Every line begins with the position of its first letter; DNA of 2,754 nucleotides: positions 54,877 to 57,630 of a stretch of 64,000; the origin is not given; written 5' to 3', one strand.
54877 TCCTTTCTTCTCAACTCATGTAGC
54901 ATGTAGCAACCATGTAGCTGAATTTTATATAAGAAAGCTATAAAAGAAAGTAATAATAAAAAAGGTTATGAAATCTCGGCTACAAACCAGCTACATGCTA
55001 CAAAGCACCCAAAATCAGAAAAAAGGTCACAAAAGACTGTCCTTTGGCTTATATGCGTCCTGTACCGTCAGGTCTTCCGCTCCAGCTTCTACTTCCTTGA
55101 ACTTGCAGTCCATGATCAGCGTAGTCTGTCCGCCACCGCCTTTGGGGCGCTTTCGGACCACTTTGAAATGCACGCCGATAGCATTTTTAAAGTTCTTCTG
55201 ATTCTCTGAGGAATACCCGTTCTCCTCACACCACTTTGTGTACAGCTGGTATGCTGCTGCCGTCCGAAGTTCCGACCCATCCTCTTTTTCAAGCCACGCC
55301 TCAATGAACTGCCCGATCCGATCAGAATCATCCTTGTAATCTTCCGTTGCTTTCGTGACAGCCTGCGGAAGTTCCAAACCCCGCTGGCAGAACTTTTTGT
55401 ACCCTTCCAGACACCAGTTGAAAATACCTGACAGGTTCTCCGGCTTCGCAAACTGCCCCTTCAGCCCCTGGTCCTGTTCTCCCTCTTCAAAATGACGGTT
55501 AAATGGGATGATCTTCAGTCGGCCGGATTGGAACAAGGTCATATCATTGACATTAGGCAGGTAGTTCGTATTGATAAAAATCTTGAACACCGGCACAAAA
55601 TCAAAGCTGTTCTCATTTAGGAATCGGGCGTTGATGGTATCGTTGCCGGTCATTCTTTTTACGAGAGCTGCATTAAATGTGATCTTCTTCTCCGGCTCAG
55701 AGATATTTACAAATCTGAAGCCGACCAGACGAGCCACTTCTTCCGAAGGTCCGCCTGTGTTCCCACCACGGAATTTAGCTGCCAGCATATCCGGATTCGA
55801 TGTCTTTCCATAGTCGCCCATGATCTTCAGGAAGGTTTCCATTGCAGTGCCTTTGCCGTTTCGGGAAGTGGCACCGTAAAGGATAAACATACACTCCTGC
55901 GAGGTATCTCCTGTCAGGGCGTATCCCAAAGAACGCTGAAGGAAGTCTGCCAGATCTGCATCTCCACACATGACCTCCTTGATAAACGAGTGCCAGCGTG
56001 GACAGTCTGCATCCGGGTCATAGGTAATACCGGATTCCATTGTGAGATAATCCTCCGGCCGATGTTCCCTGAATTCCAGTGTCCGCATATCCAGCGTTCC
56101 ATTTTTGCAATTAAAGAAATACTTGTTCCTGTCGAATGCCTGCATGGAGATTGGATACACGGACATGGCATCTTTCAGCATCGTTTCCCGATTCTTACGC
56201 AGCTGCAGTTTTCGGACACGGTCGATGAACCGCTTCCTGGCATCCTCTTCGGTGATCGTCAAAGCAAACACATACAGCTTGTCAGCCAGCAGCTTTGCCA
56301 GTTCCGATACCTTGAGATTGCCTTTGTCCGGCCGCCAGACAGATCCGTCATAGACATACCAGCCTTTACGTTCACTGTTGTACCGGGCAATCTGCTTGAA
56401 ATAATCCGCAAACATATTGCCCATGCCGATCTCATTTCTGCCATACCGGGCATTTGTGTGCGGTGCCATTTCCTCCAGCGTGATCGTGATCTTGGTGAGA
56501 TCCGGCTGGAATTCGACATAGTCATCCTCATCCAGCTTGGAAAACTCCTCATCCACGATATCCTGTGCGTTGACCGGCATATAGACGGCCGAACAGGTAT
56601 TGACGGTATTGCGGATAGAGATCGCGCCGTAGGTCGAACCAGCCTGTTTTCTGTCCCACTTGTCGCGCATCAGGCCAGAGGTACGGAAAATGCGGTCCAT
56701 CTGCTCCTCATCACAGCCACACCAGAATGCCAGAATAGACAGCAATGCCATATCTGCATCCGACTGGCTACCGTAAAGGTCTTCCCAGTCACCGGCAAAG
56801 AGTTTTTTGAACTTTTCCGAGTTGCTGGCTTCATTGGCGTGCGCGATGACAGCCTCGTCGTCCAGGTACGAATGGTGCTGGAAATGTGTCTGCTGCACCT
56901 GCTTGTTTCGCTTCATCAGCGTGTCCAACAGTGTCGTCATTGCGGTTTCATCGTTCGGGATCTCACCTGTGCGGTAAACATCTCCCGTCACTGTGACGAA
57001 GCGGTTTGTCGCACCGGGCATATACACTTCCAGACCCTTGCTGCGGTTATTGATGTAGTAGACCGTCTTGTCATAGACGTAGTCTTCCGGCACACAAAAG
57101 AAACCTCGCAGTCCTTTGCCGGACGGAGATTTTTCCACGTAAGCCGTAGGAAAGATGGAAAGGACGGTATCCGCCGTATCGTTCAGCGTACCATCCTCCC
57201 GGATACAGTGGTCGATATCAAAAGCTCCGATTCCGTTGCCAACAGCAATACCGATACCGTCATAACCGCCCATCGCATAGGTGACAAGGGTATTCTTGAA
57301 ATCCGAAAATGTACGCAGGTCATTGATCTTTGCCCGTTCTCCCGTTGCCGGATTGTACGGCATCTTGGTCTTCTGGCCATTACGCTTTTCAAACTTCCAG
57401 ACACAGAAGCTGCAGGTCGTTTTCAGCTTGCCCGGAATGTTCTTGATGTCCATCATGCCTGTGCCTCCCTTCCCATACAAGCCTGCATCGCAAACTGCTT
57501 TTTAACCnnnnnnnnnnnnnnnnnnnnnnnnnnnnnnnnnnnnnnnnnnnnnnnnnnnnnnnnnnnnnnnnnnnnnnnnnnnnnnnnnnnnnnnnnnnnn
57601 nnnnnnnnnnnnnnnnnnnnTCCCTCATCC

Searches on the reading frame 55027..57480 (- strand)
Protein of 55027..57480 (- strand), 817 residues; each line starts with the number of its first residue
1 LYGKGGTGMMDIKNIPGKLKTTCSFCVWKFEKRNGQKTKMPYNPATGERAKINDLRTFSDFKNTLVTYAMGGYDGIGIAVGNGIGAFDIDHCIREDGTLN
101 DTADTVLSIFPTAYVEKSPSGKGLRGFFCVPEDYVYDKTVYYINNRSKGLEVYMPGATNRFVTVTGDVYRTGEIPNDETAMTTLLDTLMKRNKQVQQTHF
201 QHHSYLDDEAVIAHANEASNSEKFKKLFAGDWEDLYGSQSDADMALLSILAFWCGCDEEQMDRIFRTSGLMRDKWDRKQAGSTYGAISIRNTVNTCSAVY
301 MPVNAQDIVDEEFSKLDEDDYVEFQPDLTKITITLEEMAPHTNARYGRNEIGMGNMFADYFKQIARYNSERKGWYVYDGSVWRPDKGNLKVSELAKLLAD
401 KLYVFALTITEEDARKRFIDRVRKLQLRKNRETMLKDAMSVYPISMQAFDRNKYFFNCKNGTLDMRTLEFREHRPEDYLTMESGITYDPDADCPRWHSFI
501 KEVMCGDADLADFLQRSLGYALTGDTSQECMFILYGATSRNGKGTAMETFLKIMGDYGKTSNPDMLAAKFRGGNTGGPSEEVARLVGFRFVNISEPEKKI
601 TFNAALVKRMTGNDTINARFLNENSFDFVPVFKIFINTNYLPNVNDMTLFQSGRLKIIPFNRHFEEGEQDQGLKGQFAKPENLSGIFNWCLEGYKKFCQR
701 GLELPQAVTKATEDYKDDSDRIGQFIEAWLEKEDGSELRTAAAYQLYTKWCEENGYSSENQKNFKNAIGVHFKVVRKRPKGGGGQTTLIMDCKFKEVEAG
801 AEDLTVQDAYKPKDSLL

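Call 30: search_protein_families(library=pfam, proteins=[window:55027-57480:-], max_evalue=0.0001)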
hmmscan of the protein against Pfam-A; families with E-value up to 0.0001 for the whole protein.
window:55027-57480:- (817 aa): 3 families
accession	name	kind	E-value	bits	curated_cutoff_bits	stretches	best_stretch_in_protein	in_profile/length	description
PF08706.16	D5_N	-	6.4e-31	108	22.4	1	355-504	2-144/145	D5 N terminal like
PF22763.1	NrS1-1_pol-like_HBD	-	1.9e-29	101.8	27.9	1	239-302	1-64/64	NrS-1 polymerase HBD domain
PF03288.22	Pox_D5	-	9.4e-10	39.3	21.4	1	718-789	2-75/86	Poxvirus D5 protein-like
